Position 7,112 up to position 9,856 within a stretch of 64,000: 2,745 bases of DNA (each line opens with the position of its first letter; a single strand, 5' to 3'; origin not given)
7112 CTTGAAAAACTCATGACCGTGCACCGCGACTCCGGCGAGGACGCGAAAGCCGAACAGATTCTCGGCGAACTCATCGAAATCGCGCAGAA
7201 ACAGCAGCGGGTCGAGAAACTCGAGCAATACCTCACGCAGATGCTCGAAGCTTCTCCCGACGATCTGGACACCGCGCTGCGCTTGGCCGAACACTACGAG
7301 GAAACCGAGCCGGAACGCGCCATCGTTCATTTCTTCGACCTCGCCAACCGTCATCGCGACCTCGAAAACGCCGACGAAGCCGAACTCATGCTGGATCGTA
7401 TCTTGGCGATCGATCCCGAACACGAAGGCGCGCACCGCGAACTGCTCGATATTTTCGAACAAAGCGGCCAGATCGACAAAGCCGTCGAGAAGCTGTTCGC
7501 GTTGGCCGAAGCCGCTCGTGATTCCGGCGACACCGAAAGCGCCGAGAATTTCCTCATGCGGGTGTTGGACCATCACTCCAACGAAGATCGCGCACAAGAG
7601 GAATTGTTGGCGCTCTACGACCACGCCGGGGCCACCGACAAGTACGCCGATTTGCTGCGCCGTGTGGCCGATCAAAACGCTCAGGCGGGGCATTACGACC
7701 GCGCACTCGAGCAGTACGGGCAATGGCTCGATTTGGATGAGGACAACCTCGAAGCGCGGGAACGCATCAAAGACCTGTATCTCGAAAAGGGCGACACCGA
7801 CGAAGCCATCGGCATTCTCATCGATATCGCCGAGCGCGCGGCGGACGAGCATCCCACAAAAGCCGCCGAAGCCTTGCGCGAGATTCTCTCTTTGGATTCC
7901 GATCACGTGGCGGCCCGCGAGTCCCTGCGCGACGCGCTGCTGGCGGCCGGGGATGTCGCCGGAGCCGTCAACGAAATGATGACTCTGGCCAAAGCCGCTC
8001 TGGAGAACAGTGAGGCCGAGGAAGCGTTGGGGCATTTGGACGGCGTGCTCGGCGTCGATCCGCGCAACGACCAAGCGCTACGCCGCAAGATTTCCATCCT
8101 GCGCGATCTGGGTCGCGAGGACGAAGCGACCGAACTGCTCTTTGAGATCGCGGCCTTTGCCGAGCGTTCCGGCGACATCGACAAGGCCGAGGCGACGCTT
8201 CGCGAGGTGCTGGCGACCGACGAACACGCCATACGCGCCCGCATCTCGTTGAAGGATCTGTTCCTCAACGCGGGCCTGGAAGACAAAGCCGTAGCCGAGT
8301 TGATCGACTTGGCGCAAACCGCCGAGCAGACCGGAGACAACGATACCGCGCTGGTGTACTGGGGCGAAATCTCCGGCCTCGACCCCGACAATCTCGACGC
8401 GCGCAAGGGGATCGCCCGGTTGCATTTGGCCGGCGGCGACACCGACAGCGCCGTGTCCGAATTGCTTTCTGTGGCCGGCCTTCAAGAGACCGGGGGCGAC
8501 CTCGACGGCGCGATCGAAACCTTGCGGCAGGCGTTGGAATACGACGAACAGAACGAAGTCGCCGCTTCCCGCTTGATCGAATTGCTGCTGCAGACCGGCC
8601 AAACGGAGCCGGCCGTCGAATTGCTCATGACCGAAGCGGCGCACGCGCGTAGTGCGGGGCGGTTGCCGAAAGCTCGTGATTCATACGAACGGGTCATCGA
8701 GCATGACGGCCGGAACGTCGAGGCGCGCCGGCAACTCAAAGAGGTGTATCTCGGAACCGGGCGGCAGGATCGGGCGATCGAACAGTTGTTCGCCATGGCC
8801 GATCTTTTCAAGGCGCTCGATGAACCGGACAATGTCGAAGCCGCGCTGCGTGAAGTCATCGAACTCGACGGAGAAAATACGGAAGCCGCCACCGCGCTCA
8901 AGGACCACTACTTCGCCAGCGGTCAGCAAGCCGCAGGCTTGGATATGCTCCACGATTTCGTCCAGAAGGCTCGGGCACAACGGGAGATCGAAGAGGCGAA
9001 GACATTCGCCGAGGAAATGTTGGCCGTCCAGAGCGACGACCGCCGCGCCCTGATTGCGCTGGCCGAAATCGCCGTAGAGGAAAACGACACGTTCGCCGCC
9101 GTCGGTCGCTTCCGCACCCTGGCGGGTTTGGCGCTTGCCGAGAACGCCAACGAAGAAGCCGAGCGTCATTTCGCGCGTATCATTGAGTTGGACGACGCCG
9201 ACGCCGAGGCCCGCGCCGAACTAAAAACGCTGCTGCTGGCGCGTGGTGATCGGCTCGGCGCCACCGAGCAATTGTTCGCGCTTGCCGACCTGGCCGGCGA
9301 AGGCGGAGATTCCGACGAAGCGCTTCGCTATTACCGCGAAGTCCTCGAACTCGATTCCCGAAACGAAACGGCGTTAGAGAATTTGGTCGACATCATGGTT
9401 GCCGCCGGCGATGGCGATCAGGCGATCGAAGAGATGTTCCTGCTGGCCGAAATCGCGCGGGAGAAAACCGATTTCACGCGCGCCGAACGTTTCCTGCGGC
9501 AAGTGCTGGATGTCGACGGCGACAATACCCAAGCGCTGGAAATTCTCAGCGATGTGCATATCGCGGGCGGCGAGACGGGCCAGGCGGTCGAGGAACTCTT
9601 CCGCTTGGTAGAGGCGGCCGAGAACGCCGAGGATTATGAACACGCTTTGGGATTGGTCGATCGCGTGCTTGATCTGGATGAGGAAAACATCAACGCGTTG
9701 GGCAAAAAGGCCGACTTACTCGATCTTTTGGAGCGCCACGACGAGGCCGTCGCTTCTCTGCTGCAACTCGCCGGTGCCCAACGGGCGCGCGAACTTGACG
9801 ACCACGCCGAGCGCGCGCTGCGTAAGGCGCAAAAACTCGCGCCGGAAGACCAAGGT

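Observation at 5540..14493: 2673-aa acidic TPR megaprotein translationally coupled to an ExeA/GspA-like AAA ATPase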

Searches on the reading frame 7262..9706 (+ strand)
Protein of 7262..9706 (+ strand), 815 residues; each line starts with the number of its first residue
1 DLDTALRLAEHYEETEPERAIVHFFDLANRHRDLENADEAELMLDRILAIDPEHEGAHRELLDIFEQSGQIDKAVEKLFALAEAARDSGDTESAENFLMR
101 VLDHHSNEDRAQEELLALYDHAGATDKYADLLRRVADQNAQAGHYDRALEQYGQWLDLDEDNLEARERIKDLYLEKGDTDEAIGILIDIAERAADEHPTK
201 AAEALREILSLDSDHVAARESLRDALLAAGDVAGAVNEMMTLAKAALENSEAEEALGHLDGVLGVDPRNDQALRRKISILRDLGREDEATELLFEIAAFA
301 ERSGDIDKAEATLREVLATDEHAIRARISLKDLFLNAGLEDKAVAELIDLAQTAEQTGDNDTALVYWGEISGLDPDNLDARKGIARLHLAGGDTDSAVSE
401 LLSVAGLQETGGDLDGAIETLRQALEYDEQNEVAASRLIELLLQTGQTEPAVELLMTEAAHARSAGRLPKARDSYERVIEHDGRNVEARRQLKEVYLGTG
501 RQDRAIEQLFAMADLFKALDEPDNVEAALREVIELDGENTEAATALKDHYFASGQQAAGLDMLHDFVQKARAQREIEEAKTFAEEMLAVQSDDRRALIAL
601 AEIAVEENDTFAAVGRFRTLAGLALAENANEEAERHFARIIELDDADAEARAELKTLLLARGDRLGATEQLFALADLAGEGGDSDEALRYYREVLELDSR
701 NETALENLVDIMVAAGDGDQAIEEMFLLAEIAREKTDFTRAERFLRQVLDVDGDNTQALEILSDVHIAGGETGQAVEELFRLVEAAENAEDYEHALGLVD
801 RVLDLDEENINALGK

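Call 74: predict_structure(alignment_id=A2)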
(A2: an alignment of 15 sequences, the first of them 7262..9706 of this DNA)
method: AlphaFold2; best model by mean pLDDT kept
length: 815 residues; sequences in the alignment: 15
mean_pLDDT: 91.1   pTM: 0.44
mean pLDDT of the five models: 91.1, 89.7, 89.6, 89.1, 88.3
residues with pLDDT >= 90: 569; 70-90: 246; 50-70: 0; < 50: 0
segments of 3 or more residues with pLDDT < 50: none
pLDDT, mean of each block of 10 residues (from residue 1): 86 85 90 88 90 88 89 91 89 91 86 91 88 90 90 91 92 92 94 90 94 90 92 92 91 92 89 92 90 91 90 90 89 92 92 90 94 92 93 92 94 93 93 93 92 93 92 95 93 94 94 93 93 90 92 89 92 91 93 94 93 95 93 95 93 94 92 92 90 92 91 85 91 89 91 88 89 89 88 90 89 87
secondary structure, 60 per line:
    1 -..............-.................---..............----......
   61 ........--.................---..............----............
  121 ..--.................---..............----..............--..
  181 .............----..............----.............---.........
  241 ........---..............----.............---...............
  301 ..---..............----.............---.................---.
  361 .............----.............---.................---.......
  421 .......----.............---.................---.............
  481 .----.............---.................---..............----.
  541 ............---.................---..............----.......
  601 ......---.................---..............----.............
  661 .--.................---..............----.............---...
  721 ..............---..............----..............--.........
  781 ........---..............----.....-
elements in order (helices of 4 or more, strands of 3 or more residues): H2-15 H17-33 H37-50 H55-68 H71-87 H91-104 H109-122 H125-141 H145-158 H163-176 H179-193 H198-211 H216-228 H232-248 H252-265 H270-282 H286-302 H306-319 H324-336 H340-356 H360-373 H378-390 H394-410 H414-427 H432-444 H448-464 H468-481 H486-498 H502-518 H522-535 H540-552 H556-572 H576-589 H594-606 H610-626 H630-643 H648-661 H664-680 H684-697 H702-714 H718-734 H738-751 H756-769 H772-788 H792-805 H810-814

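Call 77: fold_search(model_id=the predicted structure, library=pdb)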
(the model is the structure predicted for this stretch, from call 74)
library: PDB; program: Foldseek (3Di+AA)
matches with E <= 10: 1694; with E <= 0.001: 476
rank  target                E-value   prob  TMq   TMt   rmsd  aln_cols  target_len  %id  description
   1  8bbg_D                1.4e-16  1.00  0.14  0.09  66.7      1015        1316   15  Structure of the IFT-A complex; anterograde IFT-A train model (released 2022-12-21)
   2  8fgw_D                7.1e-16  1.00  0.12  0.08  69.5      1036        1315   14  Human IFT-A complex structures provide molecular insights into ciliary transport (released 2023-02-22)
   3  9g8r_B                6.4e-14  1.00  0.14  0.11  57.3      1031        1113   13  human SKI7-SKI238 complex in the open state (released 2024-10-16)
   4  4buj_F                1.1e-13  1.00  0.15  0.11  49.4       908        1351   12  Crystal structure of the S. cerevisiae Ski2-3-8 complex (released 2013-08-28)
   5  4buj_B                1.1e-13  1.00  0.11  0.07  51.0       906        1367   13  Crystal structure of the S. cerevisiae Ski2-3-8 complex (released 2013-08-28)
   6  9hvq_Q                1.8e-13  1.00  0.12  0.11  55.8       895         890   15  Structure of the transcribing Pol II-DSIF-PAF-SPT6-RECQL5 complex (released 2025-07-16)
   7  9rtt_Q                2.1e-13  1.00  0.13  0.12  47.4       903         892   14  Activated Elongation Complex with IWS1 and ELOF1 (released 2025-09-03)
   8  7qdz_B                4.2e-13  1.00  0.13  0.11  56.7      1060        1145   11  80S-bound human SKI complex in the closed state (released 2022-02-09)
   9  8q9t_E                5.5e-13  1.00  0.14  0.11  53.3       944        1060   12  CryoEM structure of a S. Cerevisiae Ski238 complex bound to RNA (released 2023-11-29)
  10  7qdr_B                6.6e-13  1.00  0.14  0.11  58.9      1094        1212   12  Apo human SKI complex in the closed state (released 2022-02-02)
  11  8hmd_C                6.8e-13  1.00  0.13  0.09  58.6      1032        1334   13  base module state 2 of Tetrahymena IFT-A (released 2023-06-14)
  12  7dkh_A                1.2e-12  1.00  0.12  0.11  51.0       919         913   15  Crystal structure of the Ctr9/Paf1/Cdc73/Rtf1 quaternary complex (released 2021-11-24)
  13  7qds_B                1.7e-12  1.00  0.11  0.10  64.1       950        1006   14  Apo human SKI complex in the open state (released 2022-02-02)
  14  8bda_E                2.5e-12  1.00  0.10  0.07  59.1      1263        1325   12  IFTA complex in anterograde intraflagellar transport trains (Chlamydomonas reinhardtii) (released 2023-01-11)
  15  6af0_A                3.3e-12  1.00  0.12  0.11  50.3       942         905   15  Structure of Ctr9, Paf1 and Cdc73 ternary complex from Myceliophthora thermophila (released 2018-09-19)
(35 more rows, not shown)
